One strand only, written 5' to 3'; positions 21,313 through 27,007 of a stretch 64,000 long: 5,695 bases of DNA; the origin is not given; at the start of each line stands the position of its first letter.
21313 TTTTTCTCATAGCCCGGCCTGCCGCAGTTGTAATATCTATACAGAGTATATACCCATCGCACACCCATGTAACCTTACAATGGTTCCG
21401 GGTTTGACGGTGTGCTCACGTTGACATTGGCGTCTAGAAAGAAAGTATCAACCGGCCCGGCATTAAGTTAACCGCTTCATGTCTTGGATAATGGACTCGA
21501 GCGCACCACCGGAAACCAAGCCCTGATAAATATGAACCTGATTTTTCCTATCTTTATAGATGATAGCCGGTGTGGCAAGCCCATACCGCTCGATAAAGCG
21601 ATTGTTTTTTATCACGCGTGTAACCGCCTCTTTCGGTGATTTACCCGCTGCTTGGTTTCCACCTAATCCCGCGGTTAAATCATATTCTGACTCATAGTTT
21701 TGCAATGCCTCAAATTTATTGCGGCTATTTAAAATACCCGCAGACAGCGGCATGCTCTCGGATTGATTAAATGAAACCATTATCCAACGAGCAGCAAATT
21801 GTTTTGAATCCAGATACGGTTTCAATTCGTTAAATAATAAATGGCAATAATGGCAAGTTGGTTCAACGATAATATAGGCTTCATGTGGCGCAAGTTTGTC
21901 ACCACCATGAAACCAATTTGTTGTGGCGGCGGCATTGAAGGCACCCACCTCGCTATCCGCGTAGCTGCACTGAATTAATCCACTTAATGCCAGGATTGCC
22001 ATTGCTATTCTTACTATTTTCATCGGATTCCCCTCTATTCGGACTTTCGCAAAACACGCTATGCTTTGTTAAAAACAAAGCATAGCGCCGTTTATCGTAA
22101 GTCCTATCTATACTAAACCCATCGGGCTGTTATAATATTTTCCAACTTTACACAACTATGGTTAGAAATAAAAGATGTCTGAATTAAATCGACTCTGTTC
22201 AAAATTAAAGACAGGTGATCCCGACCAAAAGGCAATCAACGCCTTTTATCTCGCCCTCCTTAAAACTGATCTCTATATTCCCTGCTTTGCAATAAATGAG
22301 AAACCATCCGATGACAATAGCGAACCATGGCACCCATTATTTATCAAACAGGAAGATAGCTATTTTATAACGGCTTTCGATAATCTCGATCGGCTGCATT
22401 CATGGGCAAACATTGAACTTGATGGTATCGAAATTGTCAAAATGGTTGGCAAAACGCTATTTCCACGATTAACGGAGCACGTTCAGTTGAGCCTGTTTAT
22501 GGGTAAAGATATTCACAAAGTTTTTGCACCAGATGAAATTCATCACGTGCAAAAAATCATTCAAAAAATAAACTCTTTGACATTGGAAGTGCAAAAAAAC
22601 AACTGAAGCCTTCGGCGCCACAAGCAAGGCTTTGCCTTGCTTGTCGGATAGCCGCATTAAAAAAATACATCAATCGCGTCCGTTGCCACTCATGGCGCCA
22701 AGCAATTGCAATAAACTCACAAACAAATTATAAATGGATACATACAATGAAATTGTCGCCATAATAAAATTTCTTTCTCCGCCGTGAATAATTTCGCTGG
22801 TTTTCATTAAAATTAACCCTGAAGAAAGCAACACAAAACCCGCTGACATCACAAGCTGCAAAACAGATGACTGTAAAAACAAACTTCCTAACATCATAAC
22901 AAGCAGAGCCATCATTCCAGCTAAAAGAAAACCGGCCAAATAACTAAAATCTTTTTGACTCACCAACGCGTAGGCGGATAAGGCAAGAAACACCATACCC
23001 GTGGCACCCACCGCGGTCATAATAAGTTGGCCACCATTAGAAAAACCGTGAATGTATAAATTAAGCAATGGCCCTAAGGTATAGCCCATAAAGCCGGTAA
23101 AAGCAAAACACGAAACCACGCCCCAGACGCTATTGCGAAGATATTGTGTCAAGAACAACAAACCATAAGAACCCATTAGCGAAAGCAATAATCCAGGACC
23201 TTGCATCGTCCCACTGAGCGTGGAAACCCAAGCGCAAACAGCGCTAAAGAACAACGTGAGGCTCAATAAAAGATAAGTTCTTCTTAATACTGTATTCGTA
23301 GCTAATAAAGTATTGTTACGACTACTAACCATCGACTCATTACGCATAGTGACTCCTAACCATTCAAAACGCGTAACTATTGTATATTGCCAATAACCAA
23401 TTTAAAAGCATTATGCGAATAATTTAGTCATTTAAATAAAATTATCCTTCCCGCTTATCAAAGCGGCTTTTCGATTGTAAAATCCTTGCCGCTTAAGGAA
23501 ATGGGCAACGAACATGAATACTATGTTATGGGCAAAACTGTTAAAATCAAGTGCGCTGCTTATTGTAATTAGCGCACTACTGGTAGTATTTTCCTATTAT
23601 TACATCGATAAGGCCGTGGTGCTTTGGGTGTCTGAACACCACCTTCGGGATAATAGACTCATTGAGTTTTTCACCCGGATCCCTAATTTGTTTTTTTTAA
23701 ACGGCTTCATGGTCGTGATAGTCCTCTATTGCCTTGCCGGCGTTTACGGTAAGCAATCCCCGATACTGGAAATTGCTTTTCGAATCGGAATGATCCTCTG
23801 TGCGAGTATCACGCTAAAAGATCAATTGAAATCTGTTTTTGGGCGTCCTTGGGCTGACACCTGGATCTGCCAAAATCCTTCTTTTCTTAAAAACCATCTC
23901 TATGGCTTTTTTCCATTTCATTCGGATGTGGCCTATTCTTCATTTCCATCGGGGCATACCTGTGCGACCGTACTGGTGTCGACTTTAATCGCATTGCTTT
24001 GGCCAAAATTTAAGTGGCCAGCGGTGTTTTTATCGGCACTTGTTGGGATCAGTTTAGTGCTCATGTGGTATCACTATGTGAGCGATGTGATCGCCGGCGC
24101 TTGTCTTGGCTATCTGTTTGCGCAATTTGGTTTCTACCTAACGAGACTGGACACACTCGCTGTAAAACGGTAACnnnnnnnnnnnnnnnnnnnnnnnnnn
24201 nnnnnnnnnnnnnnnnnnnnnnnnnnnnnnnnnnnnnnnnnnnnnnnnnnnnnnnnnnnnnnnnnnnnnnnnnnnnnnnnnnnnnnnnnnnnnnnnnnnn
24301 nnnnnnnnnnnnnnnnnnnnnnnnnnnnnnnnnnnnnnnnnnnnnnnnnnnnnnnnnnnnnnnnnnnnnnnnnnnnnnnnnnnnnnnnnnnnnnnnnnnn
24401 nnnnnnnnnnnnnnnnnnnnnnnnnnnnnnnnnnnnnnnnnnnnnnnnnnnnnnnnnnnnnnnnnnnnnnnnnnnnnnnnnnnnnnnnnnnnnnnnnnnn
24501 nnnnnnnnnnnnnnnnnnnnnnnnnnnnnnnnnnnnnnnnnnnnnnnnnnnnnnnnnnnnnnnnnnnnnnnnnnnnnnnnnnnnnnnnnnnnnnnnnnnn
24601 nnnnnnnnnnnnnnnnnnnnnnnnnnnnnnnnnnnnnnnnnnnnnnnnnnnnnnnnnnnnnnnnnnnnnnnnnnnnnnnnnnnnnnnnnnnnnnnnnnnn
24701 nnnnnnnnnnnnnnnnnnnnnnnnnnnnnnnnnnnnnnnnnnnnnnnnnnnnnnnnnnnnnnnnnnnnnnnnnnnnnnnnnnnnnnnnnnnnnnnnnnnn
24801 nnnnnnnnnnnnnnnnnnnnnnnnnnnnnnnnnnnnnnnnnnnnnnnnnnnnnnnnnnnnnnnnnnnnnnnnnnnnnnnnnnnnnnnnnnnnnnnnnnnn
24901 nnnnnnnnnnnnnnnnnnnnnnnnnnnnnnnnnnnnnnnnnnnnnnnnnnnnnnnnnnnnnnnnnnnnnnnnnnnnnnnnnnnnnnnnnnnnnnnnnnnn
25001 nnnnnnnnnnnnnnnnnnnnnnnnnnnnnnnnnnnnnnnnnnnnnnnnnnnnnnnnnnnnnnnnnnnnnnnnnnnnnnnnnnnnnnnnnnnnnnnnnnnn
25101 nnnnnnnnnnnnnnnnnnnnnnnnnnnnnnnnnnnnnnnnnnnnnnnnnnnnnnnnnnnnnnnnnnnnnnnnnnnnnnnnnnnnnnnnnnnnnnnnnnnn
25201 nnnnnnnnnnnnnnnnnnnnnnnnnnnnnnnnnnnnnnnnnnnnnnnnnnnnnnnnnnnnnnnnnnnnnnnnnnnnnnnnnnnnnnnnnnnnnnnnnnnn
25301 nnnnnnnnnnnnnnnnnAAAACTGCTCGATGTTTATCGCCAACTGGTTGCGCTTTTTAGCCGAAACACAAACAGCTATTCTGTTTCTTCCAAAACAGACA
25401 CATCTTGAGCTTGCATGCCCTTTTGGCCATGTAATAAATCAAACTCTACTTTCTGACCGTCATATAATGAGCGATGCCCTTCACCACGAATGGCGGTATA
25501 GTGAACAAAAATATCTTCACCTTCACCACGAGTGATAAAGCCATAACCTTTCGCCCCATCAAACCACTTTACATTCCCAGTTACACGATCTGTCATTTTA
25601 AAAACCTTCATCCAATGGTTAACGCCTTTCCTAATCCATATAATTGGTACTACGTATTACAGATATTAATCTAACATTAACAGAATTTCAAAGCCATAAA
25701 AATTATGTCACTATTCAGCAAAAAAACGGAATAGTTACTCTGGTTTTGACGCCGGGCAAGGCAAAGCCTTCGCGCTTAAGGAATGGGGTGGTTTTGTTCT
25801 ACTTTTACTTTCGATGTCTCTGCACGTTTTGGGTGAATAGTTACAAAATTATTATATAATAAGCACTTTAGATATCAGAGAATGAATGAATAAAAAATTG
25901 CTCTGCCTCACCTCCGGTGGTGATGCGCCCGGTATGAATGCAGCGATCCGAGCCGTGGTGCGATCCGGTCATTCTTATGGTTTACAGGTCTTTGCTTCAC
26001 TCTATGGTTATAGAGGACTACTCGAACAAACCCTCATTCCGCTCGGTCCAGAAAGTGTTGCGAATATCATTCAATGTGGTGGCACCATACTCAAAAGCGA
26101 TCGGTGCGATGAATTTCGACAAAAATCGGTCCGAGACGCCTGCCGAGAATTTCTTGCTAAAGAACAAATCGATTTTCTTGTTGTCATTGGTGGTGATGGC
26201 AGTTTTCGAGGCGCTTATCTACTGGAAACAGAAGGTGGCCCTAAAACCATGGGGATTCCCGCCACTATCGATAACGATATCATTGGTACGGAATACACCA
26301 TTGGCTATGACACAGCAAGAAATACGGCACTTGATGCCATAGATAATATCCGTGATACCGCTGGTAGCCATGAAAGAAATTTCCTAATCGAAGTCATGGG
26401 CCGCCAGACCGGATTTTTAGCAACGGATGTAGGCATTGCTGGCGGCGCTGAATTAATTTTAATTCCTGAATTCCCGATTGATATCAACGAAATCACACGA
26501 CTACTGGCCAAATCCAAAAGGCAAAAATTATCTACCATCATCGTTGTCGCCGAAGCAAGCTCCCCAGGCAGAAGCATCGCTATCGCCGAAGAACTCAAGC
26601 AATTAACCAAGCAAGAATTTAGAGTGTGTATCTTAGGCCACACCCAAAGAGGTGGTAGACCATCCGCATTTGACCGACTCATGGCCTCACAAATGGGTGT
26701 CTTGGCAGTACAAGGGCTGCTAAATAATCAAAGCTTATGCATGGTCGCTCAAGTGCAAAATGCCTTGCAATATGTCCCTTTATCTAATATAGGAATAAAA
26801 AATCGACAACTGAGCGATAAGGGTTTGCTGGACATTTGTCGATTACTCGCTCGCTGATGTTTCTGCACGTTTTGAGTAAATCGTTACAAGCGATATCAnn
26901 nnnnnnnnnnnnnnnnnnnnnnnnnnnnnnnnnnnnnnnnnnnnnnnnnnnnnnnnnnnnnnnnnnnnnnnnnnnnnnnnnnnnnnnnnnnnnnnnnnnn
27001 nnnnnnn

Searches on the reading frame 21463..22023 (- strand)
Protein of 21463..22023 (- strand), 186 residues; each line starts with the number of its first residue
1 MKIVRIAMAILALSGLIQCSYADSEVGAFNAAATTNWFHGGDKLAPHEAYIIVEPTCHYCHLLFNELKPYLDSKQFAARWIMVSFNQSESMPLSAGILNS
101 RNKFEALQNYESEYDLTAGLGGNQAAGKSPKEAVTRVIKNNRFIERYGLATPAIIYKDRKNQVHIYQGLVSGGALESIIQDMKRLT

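Call 37: search_protein_families(library=pfam, proteins=[window:21463-22023:-], max_evalue=0.001)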
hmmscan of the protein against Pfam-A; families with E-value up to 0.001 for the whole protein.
window:21463-22023:- (186 aa): 1 family
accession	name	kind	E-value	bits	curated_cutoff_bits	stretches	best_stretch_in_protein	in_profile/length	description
PF13098.12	Thioredoxin_2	-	7e-08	33.2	27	1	50-177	10-102/104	Thioredoxin-like domain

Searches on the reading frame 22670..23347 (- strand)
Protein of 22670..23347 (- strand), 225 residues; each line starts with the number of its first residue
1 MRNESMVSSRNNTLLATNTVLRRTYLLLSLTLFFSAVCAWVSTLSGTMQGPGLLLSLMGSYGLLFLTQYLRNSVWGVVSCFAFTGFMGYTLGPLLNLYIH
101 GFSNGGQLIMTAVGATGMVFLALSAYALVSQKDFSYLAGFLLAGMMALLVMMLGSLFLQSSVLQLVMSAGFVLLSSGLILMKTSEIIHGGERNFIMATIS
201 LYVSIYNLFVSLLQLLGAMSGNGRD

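Call 37: search_protein_families(library=pfam, proteins=[window:22670-23347:-], max_evalue=0.001)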
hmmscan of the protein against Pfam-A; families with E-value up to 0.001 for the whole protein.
window:22670-23347:- (225 aa): 1 family
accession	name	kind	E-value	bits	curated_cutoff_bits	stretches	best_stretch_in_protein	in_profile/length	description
PF01027.25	Bax1-I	-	8e-44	150.3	34.1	1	18-216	1-207/207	Inhibitor of apoptosis-promoting Bax1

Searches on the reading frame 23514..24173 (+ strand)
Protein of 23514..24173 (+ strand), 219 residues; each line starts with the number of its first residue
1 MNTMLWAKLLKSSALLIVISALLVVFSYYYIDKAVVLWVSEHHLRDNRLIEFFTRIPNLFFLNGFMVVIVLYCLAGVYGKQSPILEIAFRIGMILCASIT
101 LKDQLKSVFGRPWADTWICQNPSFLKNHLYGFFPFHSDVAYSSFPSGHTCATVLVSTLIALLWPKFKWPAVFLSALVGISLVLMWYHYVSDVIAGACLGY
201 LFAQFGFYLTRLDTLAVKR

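Call 37: search_protein_families(library=pfam, proteins=[window:23514-24173:+], max_evalue=0.001)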
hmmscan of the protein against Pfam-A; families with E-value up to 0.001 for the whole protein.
window:23514-24173:+ (219 aa): 3 families
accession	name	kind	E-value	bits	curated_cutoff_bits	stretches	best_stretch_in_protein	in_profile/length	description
PF01569.27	PAP2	-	3.4e-16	59.6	27.2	1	91-210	5-125/130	PAP2 superfamily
PF14378.12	PAP2_3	-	4.8e-08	33.5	27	1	140-201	123-186/190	PAP2 superfamily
PF14360.12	PAP2_C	-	0.00037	21.4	27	1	146-202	8-68/74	PAP2 superfamily C-terminal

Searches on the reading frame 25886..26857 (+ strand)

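Call 37: search_protein_families(library=pfam, proteins=[window:25886-26857:+], max_evalue=0.001)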
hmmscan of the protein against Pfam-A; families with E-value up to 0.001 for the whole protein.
window:25886-26857:+ (323 aa): 2 families
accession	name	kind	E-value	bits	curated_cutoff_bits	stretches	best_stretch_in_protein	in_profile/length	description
PF00365.25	PFK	-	8.1e-99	330.9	30.9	1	6-277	3-276/277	Phosphofructokinase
PF01513.26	NAD_kinase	-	0.00036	21.3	25.5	1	74-126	50-104/130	ATP-NAD kinase N-terminal domain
